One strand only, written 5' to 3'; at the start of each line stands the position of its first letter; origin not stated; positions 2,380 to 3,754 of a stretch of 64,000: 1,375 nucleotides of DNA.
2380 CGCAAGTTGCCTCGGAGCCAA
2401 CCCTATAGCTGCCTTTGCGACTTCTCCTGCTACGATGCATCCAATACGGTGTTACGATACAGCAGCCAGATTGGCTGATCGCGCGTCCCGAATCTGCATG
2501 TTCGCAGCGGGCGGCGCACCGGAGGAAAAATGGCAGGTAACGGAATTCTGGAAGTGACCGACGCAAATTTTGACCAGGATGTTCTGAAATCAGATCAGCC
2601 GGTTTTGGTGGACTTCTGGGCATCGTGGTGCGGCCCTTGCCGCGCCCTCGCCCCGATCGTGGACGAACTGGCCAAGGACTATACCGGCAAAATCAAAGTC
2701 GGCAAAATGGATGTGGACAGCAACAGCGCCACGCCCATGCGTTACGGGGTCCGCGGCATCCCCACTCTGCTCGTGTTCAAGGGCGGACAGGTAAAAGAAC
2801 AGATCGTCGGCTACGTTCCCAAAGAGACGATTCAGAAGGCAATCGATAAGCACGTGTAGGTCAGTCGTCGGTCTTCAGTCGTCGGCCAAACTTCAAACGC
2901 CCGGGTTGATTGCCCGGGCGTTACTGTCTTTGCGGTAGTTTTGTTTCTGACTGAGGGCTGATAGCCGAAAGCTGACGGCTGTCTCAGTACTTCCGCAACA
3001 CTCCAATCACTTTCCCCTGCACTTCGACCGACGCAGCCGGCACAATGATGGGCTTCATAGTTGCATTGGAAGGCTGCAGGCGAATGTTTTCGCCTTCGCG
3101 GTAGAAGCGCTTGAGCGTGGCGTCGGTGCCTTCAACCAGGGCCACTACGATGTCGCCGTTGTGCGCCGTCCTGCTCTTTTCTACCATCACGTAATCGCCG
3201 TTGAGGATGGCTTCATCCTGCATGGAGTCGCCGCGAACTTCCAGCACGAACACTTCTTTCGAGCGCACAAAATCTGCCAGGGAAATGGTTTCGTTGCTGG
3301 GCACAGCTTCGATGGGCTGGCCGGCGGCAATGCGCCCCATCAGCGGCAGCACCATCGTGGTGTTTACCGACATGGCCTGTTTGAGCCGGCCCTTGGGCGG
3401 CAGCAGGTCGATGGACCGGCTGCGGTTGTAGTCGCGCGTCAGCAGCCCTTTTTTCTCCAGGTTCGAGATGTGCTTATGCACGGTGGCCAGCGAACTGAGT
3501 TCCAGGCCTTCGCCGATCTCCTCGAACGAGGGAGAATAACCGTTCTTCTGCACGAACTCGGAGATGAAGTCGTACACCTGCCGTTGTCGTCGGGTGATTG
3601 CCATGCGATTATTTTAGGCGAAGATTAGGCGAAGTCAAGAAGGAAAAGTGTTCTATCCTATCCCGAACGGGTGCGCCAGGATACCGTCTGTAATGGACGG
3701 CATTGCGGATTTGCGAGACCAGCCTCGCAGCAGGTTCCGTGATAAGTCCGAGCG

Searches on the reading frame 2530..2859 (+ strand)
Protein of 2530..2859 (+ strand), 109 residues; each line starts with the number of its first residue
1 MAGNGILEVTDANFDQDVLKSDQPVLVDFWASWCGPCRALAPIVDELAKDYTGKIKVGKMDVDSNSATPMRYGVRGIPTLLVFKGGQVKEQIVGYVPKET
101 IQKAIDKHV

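Call 55: search_protein_families(library=pfam, proteins=[window:2530-2859:+], max_evalue=0.001)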
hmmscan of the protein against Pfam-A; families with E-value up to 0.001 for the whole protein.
window:2530-2859:+ (109 aa): 7 families
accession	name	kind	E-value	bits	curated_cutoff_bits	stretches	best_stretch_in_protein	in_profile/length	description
PF00085.26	Thioredoxin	-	2.3e-35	121.1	23.5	1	6-107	2-103/103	Thioredoxin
PF13098.12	Thioredoxin_2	-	1.4e-11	45.1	27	1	20-104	3-103/104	Thioredoxin-like domain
PF13905.12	Thioredoxin_8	-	4.3e-07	30.6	27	1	23-52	2-31/94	Thioredoxin-like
PF08534.16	Redoxin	-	5.5e-05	23.4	26.6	1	22-52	28-59/148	Redoxin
PF13899.12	Thioredoxin_7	-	0.00012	22.6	27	1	20-83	15-81/83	Thioredoxin-like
PF14595.12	Thioredoxin_9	-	0.00046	20.5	25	1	29-97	48-118/129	Thioredoxin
PF13728.12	TraF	-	0.00065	20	23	1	26-93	133-209/224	F plasmid transfer operon protein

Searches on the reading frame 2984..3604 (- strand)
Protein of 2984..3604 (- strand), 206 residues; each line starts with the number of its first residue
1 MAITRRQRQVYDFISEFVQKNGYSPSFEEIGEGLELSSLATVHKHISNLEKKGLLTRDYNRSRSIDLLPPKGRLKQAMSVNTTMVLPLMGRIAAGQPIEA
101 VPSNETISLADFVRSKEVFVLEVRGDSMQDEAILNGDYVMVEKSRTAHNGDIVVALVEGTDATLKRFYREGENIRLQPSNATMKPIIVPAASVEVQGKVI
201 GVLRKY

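Call 55: search_protein_families(library=pfam, proteins=[window:2984-3604:-], max_evalue=0.001)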
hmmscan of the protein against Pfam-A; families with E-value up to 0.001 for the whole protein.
window:2984-3604:- (206 aa): 2 families
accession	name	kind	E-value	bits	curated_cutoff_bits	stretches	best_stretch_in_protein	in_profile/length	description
PF00717.28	Peptidase_S24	-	7e-32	110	23.3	1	87-200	1-116/116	Peptidase S24-like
PF01726.22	LexA_DNA_bind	-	9e-18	64.3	23.7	1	3-63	4-64/65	LexA DNA binding domain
